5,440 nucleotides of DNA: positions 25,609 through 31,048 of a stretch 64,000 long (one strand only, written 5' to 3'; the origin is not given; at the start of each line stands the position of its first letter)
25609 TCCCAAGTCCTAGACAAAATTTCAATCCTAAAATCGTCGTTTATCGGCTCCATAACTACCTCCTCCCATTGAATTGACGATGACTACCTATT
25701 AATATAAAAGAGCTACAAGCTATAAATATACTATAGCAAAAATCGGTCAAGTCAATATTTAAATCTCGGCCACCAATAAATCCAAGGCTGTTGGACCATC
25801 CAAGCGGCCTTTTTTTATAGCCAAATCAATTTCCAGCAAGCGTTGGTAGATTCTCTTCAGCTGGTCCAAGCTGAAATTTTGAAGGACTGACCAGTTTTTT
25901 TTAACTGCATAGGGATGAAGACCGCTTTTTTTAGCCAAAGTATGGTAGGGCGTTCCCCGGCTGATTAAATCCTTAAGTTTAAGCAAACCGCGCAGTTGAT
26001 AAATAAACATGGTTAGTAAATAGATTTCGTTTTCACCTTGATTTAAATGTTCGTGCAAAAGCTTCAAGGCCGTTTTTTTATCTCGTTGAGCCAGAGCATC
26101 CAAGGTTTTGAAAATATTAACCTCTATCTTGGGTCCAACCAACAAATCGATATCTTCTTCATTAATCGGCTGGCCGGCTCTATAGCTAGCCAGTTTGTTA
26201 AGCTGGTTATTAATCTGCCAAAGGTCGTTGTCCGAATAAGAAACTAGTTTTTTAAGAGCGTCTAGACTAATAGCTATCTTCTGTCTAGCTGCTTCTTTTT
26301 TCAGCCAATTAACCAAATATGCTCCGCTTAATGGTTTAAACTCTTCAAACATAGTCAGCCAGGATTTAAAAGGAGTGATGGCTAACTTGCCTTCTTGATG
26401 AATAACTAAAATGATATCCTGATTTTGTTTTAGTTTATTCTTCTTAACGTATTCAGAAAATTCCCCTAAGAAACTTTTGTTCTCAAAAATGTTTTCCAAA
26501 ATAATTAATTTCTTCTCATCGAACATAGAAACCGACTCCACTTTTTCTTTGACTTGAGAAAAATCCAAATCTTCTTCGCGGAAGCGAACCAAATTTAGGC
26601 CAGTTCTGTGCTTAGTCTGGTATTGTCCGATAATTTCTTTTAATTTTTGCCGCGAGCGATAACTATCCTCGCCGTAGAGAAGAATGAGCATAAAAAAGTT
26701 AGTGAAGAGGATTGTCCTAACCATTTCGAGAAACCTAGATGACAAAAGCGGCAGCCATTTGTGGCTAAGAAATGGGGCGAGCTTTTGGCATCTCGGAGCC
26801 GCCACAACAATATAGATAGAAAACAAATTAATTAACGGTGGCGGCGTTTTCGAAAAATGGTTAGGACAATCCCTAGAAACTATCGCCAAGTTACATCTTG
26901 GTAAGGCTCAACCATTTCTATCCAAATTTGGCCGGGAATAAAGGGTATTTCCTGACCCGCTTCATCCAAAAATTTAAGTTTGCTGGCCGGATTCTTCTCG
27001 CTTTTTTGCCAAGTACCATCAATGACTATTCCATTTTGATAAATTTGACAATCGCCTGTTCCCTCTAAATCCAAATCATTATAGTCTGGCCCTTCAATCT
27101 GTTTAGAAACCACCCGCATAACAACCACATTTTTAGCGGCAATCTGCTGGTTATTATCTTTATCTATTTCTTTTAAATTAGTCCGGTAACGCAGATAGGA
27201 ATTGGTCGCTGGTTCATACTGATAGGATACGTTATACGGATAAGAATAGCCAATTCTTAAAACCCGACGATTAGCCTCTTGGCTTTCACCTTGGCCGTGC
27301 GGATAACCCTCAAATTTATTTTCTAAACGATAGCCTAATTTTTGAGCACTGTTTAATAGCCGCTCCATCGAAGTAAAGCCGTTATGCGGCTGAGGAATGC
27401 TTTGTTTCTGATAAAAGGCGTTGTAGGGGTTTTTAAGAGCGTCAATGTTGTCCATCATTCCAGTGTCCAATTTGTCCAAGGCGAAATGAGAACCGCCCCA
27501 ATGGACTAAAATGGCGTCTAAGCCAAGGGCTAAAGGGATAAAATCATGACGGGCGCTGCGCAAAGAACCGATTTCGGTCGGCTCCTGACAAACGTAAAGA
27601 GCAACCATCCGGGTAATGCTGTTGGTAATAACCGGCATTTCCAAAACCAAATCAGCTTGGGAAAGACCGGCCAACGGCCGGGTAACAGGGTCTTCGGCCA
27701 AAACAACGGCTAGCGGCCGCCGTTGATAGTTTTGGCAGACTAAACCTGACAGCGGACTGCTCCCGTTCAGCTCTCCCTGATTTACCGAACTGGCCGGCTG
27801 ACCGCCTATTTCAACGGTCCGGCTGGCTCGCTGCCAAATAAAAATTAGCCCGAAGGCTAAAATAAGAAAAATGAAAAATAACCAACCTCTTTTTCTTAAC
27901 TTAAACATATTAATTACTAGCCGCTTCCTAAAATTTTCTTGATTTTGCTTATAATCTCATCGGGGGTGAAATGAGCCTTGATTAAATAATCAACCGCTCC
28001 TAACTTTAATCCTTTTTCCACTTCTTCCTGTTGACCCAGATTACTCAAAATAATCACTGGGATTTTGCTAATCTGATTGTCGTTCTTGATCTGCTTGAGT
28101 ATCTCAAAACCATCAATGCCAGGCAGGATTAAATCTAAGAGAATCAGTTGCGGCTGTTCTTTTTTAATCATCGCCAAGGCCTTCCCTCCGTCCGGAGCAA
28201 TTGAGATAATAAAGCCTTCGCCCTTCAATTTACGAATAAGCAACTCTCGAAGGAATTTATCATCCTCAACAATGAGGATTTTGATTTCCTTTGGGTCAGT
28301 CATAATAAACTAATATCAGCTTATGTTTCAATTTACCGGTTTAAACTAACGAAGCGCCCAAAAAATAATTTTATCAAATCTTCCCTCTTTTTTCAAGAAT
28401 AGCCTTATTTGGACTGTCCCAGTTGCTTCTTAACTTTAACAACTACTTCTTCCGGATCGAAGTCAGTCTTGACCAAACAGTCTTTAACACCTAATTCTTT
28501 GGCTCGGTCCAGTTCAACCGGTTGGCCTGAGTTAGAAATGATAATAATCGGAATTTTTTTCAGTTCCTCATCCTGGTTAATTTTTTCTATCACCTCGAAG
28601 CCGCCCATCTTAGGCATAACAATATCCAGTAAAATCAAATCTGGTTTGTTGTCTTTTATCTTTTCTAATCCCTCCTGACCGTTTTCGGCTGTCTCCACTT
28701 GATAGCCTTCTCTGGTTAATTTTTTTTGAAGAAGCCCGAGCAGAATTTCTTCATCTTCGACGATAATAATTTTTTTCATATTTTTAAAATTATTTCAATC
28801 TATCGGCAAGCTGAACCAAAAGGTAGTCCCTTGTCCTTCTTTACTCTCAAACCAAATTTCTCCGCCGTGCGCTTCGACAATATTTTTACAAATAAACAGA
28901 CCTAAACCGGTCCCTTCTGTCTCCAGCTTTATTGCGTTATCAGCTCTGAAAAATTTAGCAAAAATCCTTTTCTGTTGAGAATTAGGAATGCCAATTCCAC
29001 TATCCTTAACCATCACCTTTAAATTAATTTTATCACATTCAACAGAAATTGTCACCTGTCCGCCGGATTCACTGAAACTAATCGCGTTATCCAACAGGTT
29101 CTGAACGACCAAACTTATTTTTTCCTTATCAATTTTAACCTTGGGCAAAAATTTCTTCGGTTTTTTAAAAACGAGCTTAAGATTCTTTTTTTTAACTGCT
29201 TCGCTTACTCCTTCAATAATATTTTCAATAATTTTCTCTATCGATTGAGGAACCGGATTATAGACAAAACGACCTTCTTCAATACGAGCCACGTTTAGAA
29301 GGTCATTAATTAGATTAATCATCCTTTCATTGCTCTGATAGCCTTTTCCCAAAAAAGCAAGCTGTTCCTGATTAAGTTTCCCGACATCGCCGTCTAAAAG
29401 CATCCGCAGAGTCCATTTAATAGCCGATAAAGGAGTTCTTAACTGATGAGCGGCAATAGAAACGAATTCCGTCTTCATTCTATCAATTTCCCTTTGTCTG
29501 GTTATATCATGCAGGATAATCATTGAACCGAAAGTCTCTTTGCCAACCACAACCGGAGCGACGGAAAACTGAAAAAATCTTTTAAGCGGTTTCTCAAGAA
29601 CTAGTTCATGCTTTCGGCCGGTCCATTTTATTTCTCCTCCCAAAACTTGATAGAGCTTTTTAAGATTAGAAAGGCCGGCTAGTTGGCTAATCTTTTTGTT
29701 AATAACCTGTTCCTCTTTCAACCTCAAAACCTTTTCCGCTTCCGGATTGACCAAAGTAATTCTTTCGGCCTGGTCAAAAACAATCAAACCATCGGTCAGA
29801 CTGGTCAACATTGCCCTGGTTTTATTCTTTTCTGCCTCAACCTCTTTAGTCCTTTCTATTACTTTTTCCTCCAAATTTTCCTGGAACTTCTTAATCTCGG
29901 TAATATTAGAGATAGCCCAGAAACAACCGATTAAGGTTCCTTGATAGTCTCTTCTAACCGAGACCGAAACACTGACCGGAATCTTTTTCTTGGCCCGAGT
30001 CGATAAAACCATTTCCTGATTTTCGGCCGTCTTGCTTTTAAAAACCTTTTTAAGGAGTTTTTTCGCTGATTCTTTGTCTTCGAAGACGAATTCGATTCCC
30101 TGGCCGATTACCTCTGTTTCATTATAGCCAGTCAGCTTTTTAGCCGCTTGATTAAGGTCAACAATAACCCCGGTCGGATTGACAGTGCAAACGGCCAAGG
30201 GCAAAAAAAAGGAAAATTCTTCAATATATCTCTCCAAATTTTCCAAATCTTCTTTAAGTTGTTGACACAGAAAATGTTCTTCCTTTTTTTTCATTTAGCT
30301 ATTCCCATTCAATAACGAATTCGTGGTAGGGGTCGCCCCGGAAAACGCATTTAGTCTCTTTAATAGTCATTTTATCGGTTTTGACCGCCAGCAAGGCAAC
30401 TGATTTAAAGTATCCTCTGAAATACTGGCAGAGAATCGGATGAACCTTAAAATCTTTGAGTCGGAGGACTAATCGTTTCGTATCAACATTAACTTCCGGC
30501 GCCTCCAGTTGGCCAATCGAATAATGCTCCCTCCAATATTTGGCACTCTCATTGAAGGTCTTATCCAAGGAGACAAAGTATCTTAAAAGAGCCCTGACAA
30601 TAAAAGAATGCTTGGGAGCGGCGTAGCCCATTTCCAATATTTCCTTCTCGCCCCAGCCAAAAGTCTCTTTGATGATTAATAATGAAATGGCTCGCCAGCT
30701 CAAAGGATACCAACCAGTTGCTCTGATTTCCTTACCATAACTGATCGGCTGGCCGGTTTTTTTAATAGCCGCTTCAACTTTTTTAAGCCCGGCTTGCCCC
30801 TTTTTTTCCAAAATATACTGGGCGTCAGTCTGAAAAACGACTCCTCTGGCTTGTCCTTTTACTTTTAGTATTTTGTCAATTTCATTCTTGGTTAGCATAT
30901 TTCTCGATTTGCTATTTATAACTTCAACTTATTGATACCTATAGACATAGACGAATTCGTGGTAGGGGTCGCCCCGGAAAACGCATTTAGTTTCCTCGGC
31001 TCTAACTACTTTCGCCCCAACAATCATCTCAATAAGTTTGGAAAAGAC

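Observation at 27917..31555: Signalling operon: two tandem V4R-like paralogues, a cytoplasmic PAS histidine kinase and two stand-alone CheY receivers, with a DUF3048 protein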

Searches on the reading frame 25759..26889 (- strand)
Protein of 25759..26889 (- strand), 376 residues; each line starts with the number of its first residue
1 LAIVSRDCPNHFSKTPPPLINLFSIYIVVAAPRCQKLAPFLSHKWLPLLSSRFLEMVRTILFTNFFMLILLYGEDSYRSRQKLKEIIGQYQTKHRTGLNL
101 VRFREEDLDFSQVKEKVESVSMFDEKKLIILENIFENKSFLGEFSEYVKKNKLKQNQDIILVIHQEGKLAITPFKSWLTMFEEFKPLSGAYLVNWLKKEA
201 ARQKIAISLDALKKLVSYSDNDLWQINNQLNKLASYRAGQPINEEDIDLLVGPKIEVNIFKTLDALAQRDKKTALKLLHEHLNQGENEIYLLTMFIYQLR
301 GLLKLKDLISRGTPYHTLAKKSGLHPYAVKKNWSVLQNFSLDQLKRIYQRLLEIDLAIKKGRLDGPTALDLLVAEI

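Call 3: search_protein_families(library=pfam, proteins=[window:25759-26889:-], max_evalue=1)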
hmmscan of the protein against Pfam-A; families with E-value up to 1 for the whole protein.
window:25759-26889:- (376 aa): 7 families
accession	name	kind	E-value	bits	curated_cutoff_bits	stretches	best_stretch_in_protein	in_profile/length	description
PF21694.2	DNA_pol3_delta_C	-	2e-27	96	27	1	257-375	2-120/121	DNA polymerase III delta subunit, C-terminal domain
PF06144.19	DNA_pol3_delta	-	2.7e-07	31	21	1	70-171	2-106/124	DNA polymerase III, delta subunit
PF15511.12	CENP-T_C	-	0.00081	19.9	28.1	1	196-269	20-92/108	Centromere kinetochore component CENP-T histone fold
PF12169.13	DNA_pol3_gamma3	-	0.014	15.6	24.4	1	251-353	10-105/143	DNA polymerase III subunits gamma and tau domain III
PF25361.1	AAA_lid_RFC1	-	0.06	13.3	34.9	1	200-231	12-43/59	RFC1-like, AAA+ ATPase lid domain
PF14840.11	DNA_pol3_delt_C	-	0.12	13.1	27.3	1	260-360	2-101/125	Processivity clamp loader gamma complex DNA pol III C-term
PF23871.1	DUF7226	-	0.2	12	27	1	115-165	62-111/142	Domain of unknown function (DUF7226)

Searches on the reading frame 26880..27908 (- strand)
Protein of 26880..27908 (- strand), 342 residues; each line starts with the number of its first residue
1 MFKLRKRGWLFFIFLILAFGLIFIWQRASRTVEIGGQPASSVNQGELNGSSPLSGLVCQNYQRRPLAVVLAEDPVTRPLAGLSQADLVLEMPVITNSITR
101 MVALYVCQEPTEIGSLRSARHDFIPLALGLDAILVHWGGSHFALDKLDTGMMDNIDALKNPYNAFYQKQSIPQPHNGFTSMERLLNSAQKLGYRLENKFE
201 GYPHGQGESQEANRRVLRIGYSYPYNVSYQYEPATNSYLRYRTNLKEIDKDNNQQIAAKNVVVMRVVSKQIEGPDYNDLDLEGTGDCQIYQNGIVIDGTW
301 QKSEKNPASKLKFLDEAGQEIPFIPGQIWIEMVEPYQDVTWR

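Call 3: search_protein_families(library=pfam, proteins=[window:26880-27908:-], max_evalue=1)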
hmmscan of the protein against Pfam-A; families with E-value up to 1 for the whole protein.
window:26880-27908:- (342 aa): 3 families
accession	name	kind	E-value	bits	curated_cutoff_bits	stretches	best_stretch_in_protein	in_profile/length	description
PF11258.13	DUF3048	-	4.4e-34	118.2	25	1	60-194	11-148/148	Protein of unknown function (DUF3048) N-terminal domain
PF17479.7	DUF3048_C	-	3.4e-25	89.1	25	1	219-330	3-114/114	Protein of unknown function (DUF3048) C-terminal domain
PF25789.1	TPR_NAA35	-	0.17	11.2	27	1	161-270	288-354/376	NAA35-like, TPR repeats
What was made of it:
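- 26880..27908 (-): DUF3048 protein with an N-terminal membrane anchor. Adjacent and co-directional, but not a conserved part of the signalling module. Pfam (call 3).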

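Call 7: search_protein_families(library=ncbifam, proteins=[window:26880-27908:-], max_evalue=1)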
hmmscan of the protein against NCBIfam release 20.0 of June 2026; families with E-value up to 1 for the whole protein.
window:26880-27908:- (342 aa): 0 families

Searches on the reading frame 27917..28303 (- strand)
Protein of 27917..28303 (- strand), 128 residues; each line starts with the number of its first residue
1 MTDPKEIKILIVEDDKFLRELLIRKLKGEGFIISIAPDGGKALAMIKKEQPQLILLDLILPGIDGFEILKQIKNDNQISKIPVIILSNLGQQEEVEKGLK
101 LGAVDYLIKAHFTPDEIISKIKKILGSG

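Call 3: search_protein_families(library=pfam, proteins=[window:27917-28303:-], max_evalue=1)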
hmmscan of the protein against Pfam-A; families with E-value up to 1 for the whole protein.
window:27917-28303:- (128 aa): 1 family
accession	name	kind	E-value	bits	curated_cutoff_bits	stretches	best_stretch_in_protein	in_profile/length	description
PF00072.30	Response_reg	-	2.5e-26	92.5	30.2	1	9-121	1-110/111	Response regulator receiver domain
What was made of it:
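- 27917..28303 (-): RR2: 128-aa single-domain receiver, phospho-acceptor Asp57. Response_reg E 2.5e-26 (call 3).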

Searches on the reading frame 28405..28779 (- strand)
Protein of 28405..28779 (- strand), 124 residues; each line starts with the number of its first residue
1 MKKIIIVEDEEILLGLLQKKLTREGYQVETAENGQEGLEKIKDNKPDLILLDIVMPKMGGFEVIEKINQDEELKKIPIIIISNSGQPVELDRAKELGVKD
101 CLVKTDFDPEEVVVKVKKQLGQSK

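Call 3: search_protein_families(library=pfam, proteins=[window:28405-28779:-], max_evalue=1)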
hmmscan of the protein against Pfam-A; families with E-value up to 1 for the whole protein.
window:28405-28779:- (124 aa): 4 families
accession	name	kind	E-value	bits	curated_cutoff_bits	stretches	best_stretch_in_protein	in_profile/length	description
PF00072.30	Response_reg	-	7.2e-27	94.2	30.2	1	4-116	1-110/111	Response regulator receiver domain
PF02310.24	B12-binding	-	0.018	15.3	32.1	1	30-100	40-107/121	B12 binding domain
PF03698.18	UPF0180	-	0.042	14.5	25.4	0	14-35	9-30/77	Uncharacterised protein family (UPF0180)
PF23198.2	PDE8A_N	-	0.17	12.2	29.6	1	17-58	26-67/147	PDE8A-like, N-terminal domain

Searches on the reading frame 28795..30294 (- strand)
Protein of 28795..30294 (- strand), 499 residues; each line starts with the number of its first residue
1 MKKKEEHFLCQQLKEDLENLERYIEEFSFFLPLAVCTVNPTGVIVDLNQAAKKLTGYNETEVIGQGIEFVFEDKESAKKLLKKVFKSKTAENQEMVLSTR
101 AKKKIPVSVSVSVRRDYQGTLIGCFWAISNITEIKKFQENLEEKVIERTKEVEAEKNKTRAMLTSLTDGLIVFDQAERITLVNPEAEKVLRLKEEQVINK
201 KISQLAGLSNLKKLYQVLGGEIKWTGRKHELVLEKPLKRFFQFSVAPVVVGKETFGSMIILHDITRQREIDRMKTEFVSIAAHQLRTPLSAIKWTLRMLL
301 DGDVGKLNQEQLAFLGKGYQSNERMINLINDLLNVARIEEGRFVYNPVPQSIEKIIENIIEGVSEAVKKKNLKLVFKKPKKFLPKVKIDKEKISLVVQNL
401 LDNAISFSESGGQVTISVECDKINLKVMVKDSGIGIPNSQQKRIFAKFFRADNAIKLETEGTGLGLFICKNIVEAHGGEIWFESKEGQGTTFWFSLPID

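Call 3: search_protein_families(library=pfam, proteins=[window:28795-30294:-], max_evalue=1)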
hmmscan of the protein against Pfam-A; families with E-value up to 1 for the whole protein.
window:28795-30294:- (499 aa): 15 families
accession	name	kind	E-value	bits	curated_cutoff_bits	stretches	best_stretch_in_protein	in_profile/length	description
PF02518.31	HATPase_c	-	5.4e-33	114.2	26.4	1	389-498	2-109/111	Histidine kinase-, DNA gyrase B-, and HSP90-like ATPase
PF13426.13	PAS_9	-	1.5e-21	77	27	2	33-133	2-103/103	PAS domain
PF00989.32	PAS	-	4.4e-21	75.4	22.6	2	31-128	10-110/113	PAS fold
PF00512.31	HisKA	-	9.8e-17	61.2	26.9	1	273-341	1-66/66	His Kinase A (phospho-acceptor) domain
PF08448.16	PAS_4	-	3.7e-15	56.6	23.1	2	31-133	4-107/110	PAS fold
PF13188.13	PAS_8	-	3.2e-10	40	21.8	2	158-201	2-42/65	PAS domain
PF24820.1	Diguanyl_cycl_sensor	-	2.2e-05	24.8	28.1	1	34-113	8-95/109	Diguanylate cyclase-like sensor domain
PF14501.12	HATPase_c_5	-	4.5e-05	23.7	22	1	390-487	3-93/102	GHKL domain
PF13581.12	HATPase_c_2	-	0.00017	22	27.4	1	391-493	30-124/127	Histidine kinase-like ATPase domain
PF13596.12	PAS_10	-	0.0012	19.9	22.1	1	161-265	3-106/106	PAS domain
PF12860.13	PAS_7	-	0.0082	16.7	27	1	163-197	1-35/115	PAS fold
PF21370.4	PAS_GdpP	-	0.011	16.6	27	1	163-241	9-86/90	Cyclic-di-AMP phosphodiesterase GdpP-like, PAS domain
PF08446.17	PAS_2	-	0.062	14.5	21.4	0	40-111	24-93/107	PAS fold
PF18182.6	mCpol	-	0.13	13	26.4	0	137-185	17-65/114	minimal CRISPR polymerase domain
PF08447.18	PAS_3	-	0.19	12.4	25.6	1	45-121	2-82/89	PAS fold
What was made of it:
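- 29845..30294 (-): Kinase residues 1-150, the 'PAS1' module, which is the inferred docking or receiver module for the sensor proteins. Pfam PAS at residues 31-133 (call 3).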

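Call 7: search_protein_families(library=ncbifam, proteins=[window:28795-30294:-], max_evalue=1)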
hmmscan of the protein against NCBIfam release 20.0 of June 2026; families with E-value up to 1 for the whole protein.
window:28795-30294:- (499 aa): 105 families (the best 25 are shown)
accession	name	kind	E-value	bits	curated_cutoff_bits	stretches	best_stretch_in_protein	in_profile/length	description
NF046044.1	PnpS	equivalog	1.6e-83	280.9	400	2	131-497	29-390/390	two-component system histidine kinase PnpS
NF033092.0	HK_WalK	equivalog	4.9e-81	273.1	725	2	140-498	241-594/594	cell wall metabolism sensor histidine kinase WalK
NF008468.0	PRK11360.1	equivalog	4.1e-63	213.7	646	2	151-498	262-608/616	two-component system sensor histidine kinase AtoS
TIGR02966.1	phoR_proteo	equivalog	2.5e-62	210.8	334.2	1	153-495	2-332/333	phosphate regulon sensor histidine kinase PhoR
NF047874.1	MASE3_PAS_HK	subfamily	2.4e-61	208.4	560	2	144-498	252-625/655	MASE3 domain-containing sensor histidine kinase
NF045911.1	TCSHisKinNblS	equivalog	3.8e-55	187.4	1000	1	134-498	243-620/621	two-component system sensor histidine kinase NblS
NF033093.1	HK_VicK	exception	5.7e-52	176.9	680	1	130-499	67-436/448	cell wall metabolism sensor histidine kinase VicK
TIGR02956.1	TMAO_torS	equivalog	2.6e-49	168.2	676.5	1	269-498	459-682/967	TMAO reductase system sensor histidine kinase/response regulator TorS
NF008318.0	PRK11107.1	equivalog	6.4e-47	160.2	890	1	266-498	285-518/920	two-component sensor histidine kinase BarA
NF006800.0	PRK09303.1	equivalog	7.9e-46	156.7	342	1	273-498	150-377/383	histidine kinase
NF008302.0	PRK11091.1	equivalog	2.7e-44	151.5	838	2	271-497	280-504/779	aerobic respiration two-component sensor histidine kinase ArcB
NF041735.1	hist_kin_RppB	equivalog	1.7e-43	149.1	400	1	275-497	217-438/438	two-component system sensor histidine kinase RppB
NF053855.1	HisKinPhoRBctds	equivalog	2.7e-42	144.9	500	1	143-496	231-581/583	two-component system sensor histidine kinase PhoR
NF045595.1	HK_scytonemin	equivalog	1.2e-41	142.8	865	3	264-498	405-635/637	scytonemin biosynthesis sensor histidine kinase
NF040691.1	MtrAB_MtrB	equivalog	7.5e-41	140.7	450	1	261-497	258-491/507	MtrAB system histidine kinase MtrB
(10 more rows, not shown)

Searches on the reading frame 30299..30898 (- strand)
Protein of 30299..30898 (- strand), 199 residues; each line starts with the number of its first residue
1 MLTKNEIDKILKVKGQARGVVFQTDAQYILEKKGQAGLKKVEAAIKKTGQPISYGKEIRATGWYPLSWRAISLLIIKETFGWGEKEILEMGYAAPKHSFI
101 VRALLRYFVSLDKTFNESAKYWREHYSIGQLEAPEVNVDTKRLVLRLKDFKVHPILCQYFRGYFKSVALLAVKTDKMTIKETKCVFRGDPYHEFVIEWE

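Call 3: search_protein_families(library=pfam, proteins=[window:30299-30898:-], max_evalue=1)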
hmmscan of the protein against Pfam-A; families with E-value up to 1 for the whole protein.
window:30299-30898:- (199 aa): 1 family
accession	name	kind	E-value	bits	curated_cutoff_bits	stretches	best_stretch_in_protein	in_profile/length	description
PF02830.23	V4R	-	0.01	16.3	31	1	156-197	21-61/62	V4R domain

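Call 7: search_protein_families(library=ncbifam, proteins=[window:30299-30898:-], max_evalue=1)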
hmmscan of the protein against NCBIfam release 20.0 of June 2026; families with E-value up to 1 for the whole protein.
window:30299-30898:- (199 aa): 1 family
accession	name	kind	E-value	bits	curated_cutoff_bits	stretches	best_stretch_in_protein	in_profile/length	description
NF038096.1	thylak_slr1796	equivalog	0.078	12.5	140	0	20-48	104-132/157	thylakoid membrane photosystem I accumulation factor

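Call 70: find_related_loci(query=window:30299-30898:-, collection=metagenome_contigs, flank=3000)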
Query window:30299-30898:- (199 aa) in metagenome_contigs; peptide patterns used: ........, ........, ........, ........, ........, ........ (x = any residue, [..] = any of these).
368 stretches matched a pattern; 20 encode a relative of the query (tblastn E <= 1e-3); 20 distinct loci.
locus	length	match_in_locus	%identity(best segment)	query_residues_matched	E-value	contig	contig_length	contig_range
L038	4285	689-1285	89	1-199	2e-122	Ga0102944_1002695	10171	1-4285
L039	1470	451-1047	74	1-199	1e-113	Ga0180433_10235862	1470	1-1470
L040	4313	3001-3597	73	1-199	4e-101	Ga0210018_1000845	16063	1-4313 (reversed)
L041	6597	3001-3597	73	1-199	5e-101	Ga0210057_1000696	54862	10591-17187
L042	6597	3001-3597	65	1-199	6e-95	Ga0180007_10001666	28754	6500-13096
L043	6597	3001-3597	68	1-199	1e-93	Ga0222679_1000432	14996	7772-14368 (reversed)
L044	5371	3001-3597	68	1-199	1e-93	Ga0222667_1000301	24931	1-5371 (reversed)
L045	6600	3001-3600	57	1-198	2e-77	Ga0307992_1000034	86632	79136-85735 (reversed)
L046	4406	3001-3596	74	1-199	2e-76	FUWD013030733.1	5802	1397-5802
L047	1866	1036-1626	49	1-198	6e-71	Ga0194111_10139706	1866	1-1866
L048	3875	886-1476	52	2-198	3e-68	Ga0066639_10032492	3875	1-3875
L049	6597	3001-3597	50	2-199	7e-66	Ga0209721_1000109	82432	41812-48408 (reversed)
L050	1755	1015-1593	56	2-195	4e-67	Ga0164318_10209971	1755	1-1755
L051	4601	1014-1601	48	2-198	8e-64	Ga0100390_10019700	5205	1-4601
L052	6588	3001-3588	48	2-198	9e-64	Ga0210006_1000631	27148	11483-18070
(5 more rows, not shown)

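Call 76: find_encoding_contigs(protein=window:30299-30898:-, flank=3000, max_places=6)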
Protein window:30299-30898:- (199 aa): no gene with exactly this product is on record in the collection.
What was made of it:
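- Checked: No independent assembly covering parB's copy was found (call 76).
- Tried and rejected: An exact-protein look-up for parB found no other contig (call 76).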
